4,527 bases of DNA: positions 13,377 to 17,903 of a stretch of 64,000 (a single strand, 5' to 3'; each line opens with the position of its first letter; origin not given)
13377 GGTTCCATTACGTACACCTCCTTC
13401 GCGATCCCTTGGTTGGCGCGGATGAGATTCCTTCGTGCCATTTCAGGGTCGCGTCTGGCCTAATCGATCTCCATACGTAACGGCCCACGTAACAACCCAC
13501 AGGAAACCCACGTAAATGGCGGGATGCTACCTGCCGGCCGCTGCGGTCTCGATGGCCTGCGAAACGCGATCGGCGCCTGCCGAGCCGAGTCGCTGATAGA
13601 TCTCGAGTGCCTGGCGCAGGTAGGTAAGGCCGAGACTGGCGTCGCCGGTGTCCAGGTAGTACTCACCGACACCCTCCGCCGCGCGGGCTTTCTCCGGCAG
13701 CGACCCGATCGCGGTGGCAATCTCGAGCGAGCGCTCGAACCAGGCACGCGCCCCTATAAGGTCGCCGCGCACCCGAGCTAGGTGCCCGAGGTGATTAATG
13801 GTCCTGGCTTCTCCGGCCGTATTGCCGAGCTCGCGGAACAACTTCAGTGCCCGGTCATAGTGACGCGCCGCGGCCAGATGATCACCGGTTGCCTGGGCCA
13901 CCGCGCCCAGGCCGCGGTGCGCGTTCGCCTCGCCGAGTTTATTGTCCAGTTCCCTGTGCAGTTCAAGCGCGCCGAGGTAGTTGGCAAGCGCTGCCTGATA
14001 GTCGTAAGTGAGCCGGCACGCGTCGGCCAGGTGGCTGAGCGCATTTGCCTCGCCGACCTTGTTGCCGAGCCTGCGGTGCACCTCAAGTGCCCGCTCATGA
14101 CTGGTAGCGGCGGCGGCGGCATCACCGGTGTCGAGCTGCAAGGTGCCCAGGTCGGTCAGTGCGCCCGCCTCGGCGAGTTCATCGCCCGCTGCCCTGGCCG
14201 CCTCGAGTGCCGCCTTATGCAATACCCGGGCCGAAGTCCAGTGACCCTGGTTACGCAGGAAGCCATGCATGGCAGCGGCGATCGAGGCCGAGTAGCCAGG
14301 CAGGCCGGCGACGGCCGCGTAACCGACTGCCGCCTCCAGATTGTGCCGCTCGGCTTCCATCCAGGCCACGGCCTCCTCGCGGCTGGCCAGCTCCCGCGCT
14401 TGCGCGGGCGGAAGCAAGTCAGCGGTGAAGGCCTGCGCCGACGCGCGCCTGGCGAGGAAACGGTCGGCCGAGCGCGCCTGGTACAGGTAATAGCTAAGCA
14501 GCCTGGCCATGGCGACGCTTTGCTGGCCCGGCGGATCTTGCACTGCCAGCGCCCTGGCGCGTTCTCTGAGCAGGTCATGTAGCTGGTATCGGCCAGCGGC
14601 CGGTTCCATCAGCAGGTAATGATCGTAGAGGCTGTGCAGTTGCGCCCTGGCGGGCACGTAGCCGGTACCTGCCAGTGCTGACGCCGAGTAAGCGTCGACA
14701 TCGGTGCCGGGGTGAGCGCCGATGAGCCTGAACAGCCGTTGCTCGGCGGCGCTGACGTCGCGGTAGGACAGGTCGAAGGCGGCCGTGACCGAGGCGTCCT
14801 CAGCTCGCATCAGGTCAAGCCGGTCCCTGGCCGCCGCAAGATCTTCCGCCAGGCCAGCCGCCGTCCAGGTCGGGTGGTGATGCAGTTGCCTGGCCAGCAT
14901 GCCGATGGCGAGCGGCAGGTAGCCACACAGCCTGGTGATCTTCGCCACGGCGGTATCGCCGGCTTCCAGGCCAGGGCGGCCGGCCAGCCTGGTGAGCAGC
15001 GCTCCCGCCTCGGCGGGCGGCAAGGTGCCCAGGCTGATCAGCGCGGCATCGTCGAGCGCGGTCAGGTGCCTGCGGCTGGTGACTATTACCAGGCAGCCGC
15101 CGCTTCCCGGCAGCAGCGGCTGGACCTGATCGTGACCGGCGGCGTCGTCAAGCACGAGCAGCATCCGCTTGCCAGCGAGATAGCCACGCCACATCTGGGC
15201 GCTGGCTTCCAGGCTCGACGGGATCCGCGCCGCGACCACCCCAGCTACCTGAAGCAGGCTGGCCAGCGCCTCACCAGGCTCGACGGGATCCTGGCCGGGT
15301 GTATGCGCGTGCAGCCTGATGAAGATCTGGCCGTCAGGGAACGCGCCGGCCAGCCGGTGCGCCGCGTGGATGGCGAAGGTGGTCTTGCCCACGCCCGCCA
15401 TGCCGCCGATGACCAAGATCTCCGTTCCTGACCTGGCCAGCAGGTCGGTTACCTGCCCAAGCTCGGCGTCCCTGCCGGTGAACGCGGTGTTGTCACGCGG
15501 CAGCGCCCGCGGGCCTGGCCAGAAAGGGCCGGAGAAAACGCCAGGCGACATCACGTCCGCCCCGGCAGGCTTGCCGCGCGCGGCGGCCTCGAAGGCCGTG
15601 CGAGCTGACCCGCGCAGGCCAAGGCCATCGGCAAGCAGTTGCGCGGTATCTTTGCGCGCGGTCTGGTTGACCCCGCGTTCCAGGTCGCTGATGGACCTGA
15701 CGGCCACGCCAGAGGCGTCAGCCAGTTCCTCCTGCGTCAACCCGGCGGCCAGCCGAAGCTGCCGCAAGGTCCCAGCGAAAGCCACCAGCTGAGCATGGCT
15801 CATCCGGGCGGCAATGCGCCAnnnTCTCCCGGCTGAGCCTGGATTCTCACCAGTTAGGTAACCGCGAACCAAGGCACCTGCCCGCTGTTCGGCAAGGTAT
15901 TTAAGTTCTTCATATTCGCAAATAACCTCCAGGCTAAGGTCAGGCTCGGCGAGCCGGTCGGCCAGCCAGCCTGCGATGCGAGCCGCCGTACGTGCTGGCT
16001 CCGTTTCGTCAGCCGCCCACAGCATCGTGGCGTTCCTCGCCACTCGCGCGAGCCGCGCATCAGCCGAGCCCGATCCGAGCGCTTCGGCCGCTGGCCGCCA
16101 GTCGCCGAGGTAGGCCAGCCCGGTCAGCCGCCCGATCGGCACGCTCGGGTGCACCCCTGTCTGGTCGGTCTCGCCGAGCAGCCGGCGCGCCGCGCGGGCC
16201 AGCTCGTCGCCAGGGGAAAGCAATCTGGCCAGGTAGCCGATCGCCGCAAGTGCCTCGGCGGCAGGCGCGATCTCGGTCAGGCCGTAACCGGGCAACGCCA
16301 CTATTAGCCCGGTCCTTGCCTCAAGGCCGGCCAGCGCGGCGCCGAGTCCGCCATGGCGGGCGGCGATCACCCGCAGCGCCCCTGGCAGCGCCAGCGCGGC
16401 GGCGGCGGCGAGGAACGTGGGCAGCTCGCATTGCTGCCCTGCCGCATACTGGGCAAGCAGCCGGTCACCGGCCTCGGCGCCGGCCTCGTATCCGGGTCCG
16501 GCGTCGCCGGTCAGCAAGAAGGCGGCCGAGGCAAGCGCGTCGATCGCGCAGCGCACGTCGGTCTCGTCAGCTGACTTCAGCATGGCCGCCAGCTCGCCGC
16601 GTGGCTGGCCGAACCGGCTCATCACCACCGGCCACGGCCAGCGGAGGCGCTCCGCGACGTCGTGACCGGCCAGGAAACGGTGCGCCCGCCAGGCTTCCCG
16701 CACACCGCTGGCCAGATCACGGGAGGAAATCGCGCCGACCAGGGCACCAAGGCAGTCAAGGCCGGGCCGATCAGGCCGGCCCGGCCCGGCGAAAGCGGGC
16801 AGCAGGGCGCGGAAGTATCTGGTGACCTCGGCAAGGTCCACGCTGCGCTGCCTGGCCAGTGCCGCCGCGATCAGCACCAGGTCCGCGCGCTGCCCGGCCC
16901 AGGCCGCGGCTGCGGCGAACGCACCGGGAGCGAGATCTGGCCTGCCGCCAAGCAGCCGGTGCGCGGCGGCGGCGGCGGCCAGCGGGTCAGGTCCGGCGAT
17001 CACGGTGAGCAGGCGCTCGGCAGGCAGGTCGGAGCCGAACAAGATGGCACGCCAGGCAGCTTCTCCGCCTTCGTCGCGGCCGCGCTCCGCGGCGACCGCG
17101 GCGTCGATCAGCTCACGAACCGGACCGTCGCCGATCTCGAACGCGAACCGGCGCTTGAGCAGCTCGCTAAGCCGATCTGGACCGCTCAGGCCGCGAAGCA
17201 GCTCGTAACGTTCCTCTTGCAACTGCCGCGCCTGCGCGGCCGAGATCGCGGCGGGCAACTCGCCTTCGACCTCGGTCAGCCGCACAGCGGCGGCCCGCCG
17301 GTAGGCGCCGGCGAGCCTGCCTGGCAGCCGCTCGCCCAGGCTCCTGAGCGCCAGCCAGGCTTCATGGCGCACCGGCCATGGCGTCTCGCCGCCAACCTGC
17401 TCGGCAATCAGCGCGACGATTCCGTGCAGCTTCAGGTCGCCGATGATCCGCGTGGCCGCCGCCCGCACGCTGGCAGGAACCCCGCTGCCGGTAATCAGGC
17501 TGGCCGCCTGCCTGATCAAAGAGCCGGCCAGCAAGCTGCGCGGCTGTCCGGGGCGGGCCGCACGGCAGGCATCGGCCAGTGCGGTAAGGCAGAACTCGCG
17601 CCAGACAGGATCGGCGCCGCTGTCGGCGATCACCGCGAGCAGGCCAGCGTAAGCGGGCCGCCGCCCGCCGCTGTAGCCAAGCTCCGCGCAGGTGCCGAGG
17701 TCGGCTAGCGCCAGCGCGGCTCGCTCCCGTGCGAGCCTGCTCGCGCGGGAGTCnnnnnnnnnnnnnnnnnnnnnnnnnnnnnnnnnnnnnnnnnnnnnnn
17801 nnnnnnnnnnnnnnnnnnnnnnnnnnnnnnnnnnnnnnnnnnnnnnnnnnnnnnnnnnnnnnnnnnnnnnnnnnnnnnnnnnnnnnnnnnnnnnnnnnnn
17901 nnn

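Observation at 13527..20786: Two-gene STAND operon: kinase-fold/NACHT/HEAT giant followed by an XRE-HTH/NB-ARC/TPR protein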

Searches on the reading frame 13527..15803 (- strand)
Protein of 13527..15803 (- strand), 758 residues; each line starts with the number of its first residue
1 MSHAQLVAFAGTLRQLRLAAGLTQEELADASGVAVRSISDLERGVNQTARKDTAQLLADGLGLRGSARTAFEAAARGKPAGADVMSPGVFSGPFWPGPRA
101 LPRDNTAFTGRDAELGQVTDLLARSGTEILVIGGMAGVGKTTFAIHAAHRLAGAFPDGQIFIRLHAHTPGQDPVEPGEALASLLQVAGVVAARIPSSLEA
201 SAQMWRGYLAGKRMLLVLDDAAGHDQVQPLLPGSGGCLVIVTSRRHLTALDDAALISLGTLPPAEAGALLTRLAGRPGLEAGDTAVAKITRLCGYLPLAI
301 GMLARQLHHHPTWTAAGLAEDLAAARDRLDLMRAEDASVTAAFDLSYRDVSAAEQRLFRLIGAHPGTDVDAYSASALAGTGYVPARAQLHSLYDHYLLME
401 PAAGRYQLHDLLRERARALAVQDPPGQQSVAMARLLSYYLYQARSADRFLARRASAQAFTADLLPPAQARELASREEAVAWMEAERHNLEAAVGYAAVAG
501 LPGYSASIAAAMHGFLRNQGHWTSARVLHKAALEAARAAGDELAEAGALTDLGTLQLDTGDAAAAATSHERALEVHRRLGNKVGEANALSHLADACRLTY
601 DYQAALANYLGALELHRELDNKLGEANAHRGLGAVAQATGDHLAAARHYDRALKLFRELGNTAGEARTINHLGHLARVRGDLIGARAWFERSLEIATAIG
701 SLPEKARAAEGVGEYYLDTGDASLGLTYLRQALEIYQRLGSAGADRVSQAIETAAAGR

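Call 5: search_protein_families(library=pfam, proteins=[window:13527-15803:-], max_evalue=0.1)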
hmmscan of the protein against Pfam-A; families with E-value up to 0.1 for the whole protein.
window:13527-15803:- (758 aa): 16 families
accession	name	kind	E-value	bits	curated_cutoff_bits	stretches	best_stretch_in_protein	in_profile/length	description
PF13424.12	TPR_12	-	6.1e-27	94.1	30.1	3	586-658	3-77/77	Tetratricopeptide repeat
PF01381.28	HTH_3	-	1.2e-11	44.9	23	1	13-63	1-50/55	Helix-turn-helix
PF00931.28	NB-ARC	-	6.5e-11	42.4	23.5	1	113-312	3-210/248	NB-ARC domain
PF13560.12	HTH_31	-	1.3e-09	38.6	27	1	8-69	1-62/64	Helix-turn-helix domain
PF13374.12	TPR_10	-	2.2e-07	31.1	27.5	1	666-696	2-32/42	Tetratricopeptide repeat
PF13191.12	AAA_16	-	8.2e-07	30.1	32.6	1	108-206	2-95/167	AAA ATPase domain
PF00515.34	TPR_1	-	3e-05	24.1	27.8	1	626-656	1-31/34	Tetratricopeptide repeat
PF07719.23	TPR_2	-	0.00027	21.3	27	1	626-657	1-32/34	Tetratricopeptide repeat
PF13181.12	TPR_8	-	0.00034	21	25.7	0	713-736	8-31/34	Tetratricopeptide repeat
PF13401.12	AAA_22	-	0.00035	21.3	27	1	125-221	3-93/130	AAA domain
PF14938.12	SNAP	-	0.0027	17.7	25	1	563-690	52-179/282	Soluble NSF attachment protein, SNAP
PF01637.24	ATPase_2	-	0.0028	17.9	33.2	1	108-151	1-44/225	ATPase domain predominantly from Archaea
PF25199.1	nSTAND_NTPase5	-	0.0044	17.3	34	1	122-174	36-87/145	Novel STAND NTPase 5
PF13413.12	HTH_25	-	0.007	16.6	24.6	1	12-44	1-33/62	Helix-turn-helix domain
PF25201.1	nSTAND6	-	0.07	13.6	27.7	0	110-149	3-39/148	Novel STAND NTPase 6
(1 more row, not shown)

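Call 6: search_protein_families(library=padloc, proteins=[window:13527-15803:-], max_evalue=0.1)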
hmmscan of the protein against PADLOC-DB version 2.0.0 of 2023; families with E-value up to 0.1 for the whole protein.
window:13527-15803:- (758 aa): 14 families
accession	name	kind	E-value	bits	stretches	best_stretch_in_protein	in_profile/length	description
PDLC01169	TPR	-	3.7e-17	60.6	4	518-597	121-200/252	TPR repeats containing protein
PDLC04142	capH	-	2.3e-05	23.4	1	12-67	10-60/103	capH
PDLC03664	Control_protein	-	2.8e-05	22.5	1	3-46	8-51/74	control protein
PDLC02926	HTH_VI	-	0.00018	19.7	1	11-47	4-40/92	-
PDLC03665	Control_protein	-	0.00081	17.6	1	7-48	7-49/77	control protein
PDLC03953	RmrA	-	0.0009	16.6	1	11-62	8-58/373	-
PDLC03949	RmrA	-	0.00092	16.2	1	16-63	10-56/363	-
PDLC01078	C3a156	-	0.00095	16.9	0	563-597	102-136/268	oxidoreductase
PDLC03951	RmrA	-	0.0056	13.7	1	12-59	12-58/400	-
PDLC03952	RmrA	-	0.013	12.3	1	13-49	27-63/395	-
PDLC03954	RmrA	-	0.015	12.2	1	6-47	7-49/380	-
PDLC03669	Control_protein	-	0.02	13.2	1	19-48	20-49/96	control protein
PDLC03668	Control_protein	-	0.038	12.5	1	13-50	13-50/79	control protein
PDLC03947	RmrA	-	0.046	10.5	1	11-48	14-51/383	-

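Call 7: search_protein_families(library=ncbifam, proteins=[window:13527-15803:-], max_evalue=0.1)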
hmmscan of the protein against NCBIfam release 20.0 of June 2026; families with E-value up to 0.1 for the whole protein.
window:13527-15803:- (758 aa): 13 families
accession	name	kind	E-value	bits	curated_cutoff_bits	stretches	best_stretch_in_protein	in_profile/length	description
NF041717.1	HaaA_phane_TPR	equivalog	2.4e-163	545.4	1125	2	99-555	95-561/882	cyclophane-containing RiPP biosynthesis TPR protein HaaT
NF053617.1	SARPRegAfsRStmc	equivalog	4.2e-87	293.1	1430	2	94-496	284-686/986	SARP-family global regulator AfsR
NF040586.1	FxSxx_TPR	equivalog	6.8e-22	77.7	300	1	101-755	1-648/830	FxSxx-COOH system tetratricopeptide repeat protein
TIGR03070.1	couple_hipB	subfamily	3.1e-09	36.6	71.65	1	9-47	3-41/58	type II toxin-antitoxin system Y4mF family antitoxin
NF053520.1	HK_Porph_FimS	equivalog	4.7e-08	31.8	600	1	602-754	140-289/618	sensor histidine kinase FimS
NF041951.1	phage_RstR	subfamily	0.00062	20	80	1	9-48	3-42/108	RstR family transcriptional repressor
NF002725.1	PRK02603.1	equivalog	0.0022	18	143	1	601-695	50-142/173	photosystem I assembly protein Ycf3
TIGR03345.1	VI_ClpV1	equivalog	0.011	14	884.95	1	109-152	190-233/852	type VI secretion system ATPase TssH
NF047371.1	FlcA_CTERM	equivalog_domain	0.031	12.7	300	0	587-675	348-440/646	periplasmic flagellar collar protein FlcA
TIGR03830.1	CxxCG_CxxCG_HTH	subfamily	0.034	13.9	61.8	1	12-49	69-106/127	type II TA system antitoxin MqsA family protein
TIGR04291.1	arsen_driv_ArsA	equivalog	0.068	11.9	650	0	113-153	306-346/565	arsenical pump-driving ATPase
NF047948.1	male_kill_WMK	equivalog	0.079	12.4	300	0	13-49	10-46/300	WO male-killing family protein Wmk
NF007271.0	PRK09726.1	equivalog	0.099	12.6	79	0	9-50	13-54/88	type II toxin-antitoxin system antitoxin HipB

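Call 93: search_protein_families(library=phrogs, proteins=[window:13527-15803:-], max_evalue=0.01)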
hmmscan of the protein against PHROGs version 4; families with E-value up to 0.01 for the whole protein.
window:13527-15803:- (758 aa): 16 families
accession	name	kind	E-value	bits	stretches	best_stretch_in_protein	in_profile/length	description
phrog_5823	-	transcription regulation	1.8e-09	38.3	1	11-67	9-65/404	transcriptional regulator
phrog_8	-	transcription regulation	3.7e-07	30.9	1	12-61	80-128/346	transcriptional regulator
phrog_3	-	transcription regulation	6.6e-07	30.4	1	10-65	90-140/430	transcriptional repressor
phrog_296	-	integration and excision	6.7e-06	26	1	12-221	231-397/626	DNA transposition protein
phrog_4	-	transcription regulation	7.9e-06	26.1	1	9-63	137-186/400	transcriptional repressor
phrog_7241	-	transcription regulation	1.4e-05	26.1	1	13-63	66-115/122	transcriptional regulator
phrog_2328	-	transcription regulation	3e-05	24.8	1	13-58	20-64/128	transcriptional repressor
phrog_6831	-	transcription regulation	4.1e-05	24.5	1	19-57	16-54/68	transcriptional regulator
phrog_2104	-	unknown function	0.00016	22.8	1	12-46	43-77/103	-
phrog_1373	-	transcription regulation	0.00071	20.6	1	11-45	66-100/166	transcriptional regulator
phrog_7950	-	transcription regulation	0.0016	19.5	1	12-52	11-51/68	transcriptional repressor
phrog_24039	-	unknown function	0.0016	17.9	0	104-151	183-229/780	-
phrog_2439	-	transcription regulation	0.0034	17.3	1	13-51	12-50/367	transcriptional regulator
phrog_4871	-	other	0.0048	16.3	1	103-152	189-238/764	ATP-dependent protease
phrog_37093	-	transcription regulation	0.0076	16.7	0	7-38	4-35/42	transcriptional regulator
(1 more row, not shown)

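Call 104: search_dna_similar(query=window:13527-15803:-, collection=plasmids, mode=protein, max_evalue=1e-20, max_rows=15)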
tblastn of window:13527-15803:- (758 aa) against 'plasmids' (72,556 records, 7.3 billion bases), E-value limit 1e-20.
Records with a match: 209; places in all: 391; records where one place covers at least 80% of the query: 66.
Best place of each record, by identity: <60% 209.
By first word of the organism name: Streptomyces 185; Kitasatospora 3; Acaryochloris 3; Nocardia 2; Nonomuraea 2; Amycolatopsis 2; Pseudonocardia 2; Nocardiopsis 2; [Kitasatospora] 2; Streptantibioticus 2; and 4 more.
By predicted mobility (MOB-suite, as given by PLSDB): non-mobilizable 146; mobilizable 59; conjugative 4.
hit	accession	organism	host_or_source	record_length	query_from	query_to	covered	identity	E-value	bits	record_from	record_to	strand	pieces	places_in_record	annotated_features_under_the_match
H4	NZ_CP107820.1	Streptomyces sp. NBC_00536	-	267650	9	741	97%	37.9%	2e-98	342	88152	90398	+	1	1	tetratricopeptide repeat protein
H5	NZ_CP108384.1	Nocardia sp. NBC_01327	-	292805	101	741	85%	40.1%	1e-97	340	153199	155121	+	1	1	tetratricopeptide repeat protein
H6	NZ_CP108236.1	Streptomyces sp. NBC_00080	-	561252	99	748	86%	38.7%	1e-106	365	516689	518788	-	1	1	haaT: cyclophane-containing RiPP biosynthesis TPR protein HaaT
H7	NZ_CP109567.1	Nocardia sp. NBC_01377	-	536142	9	757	99%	33.3%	1e-77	281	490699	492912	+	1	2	tetratricopeptide repeat protein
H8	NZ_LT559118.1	Nonomuraea gerenzanensis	-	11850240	96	741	85%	37.5%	8e-76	275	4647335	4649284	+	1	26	none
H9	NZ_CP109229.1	Streptomyces anthocyanicus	-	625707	9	736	96%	31.7%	5e-65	243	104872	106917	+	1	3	tetratricopeptide repeat protein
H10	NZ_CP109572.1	Streptomyces anthocyanicus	-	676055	9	736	96%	31.6%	1e-64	242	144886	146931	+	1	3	tetratricopeptide repeat protein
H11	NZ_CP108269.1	Streptomyces sp. NBC_00046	-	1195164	60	675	81%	37.0%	2e-68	253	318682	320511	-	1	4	record has no annotation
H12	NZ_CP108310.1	Streptomyces sp. NBC_00012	-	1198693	60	675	81%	37.0%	2e-68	253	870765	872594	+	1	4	record has no annotation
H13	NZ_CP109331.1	Streptomyces sp. NBC_01590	-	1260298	60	675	81%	37.0%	2e-68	253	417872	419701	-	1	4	record has no annotation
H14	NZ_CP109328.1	Streptomyces sp. NBC_01591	-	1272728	98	721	82%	36.3%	2e-63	238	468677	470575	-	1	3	none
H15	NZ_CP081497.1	Streptomyces sp. BHT-5-2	whole organism,plant soil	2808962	96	740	85%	35.1%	5e-83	296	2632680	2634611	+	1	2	none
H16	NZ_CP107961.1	Streptomyces sp. NBC_00376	-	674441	98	721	82%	36.2%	6e-66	246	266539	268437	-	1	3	BTAD domain-containing putative transcriptional regulator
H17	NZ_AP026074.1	Streptomyces nigrescens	-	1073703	95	721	83%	35.8%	8e-48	191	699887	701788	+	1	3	none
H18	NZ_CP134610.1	Streptomyces sp. ITFR-16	Ips typographus,whole organism,Ips ...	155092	55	696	85%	35.0%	2e-55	214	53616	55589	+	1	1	BTAD domain-containing putative transcriptional regulator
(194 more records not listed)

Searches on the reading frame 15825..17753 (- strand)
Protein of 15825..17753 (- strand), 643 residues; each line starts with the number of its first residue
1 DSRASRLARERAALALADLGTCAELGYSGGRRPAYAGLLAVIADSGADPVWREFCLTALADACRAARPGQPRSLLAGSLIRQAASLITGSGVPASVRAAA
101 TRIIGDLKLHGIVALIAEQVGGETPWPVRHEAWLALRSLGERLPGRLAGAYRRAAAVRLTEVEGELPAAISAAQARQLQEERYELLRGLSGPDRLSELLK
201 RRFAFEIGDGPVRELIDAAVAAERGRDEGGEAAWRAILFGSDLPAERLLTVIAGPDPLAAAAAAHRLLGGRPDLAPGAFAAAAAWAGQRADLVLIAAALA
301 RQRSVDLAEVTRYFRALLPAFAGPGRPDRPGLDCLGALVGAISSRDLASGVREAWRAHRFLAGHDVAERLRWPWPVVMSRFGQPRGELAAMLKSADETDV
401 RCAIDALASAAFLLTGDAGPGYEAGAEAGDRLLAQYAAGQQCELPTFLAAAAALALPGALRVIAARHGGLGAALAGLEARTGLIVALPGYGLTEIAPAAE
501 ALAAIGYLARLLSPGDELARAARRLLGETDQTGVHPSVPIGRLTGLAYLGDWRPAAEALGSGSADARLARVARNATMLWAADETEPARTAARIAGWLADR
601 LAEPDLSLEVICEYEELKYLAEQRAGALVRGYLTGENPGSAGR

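Call 86: search_solved_structures(query=A9, max_evalue=10, show_alignments=0)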
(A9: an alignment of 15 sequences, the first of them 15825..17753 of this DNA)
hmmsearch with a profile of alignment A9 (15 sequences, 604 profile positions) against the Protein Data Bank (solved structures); distinct sequences matched with E-value up to 10: 5.
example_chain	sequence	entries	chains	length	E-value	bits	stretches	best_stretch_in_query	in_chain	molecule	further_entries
5jff_B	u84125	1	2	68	0.13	13.8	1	120-172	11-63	Uncharacterized protein YhfG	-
9sah_A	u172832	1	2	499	0.39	12.3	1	7-140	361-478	E4-NB2 synthetic fusion protein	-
5zai_A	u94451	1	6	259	0.46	12.1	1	55-131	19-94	3-hydroxypropionyl-coenzyme A dehydratase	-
5w6m_A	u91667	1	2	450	3.8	9.1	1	144-190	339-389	Histidine--tRNA ligase, cytoplasmic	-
4g84_A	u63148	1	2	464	3.9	9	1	144-190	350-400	Histidine--tRNA ligase, cytoplasmic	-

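Call 87: search_protein_families(library=pfam, alignment_id=A9, max_evalue=1)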
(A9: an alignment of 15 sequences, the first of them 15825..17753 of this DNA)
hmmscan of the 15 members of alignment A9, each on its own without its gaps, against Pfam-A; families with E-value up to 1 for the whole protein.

A. member 1, window:15825-17753:- (643 aa): 0 families

B. families by the number of members that match (of 15 scanned): 4 families
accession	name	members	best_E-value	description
PF13646.12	HEAT_2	1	0.034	HEAT repeats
PF04542.20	Sigma70_r2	1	0.078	Sigma-70 region 2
PF20707.3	bDLD2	1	0.11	Bacterial Death-like domain 2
PF14449.11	PT-TG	1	0.14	Pre-toxin TG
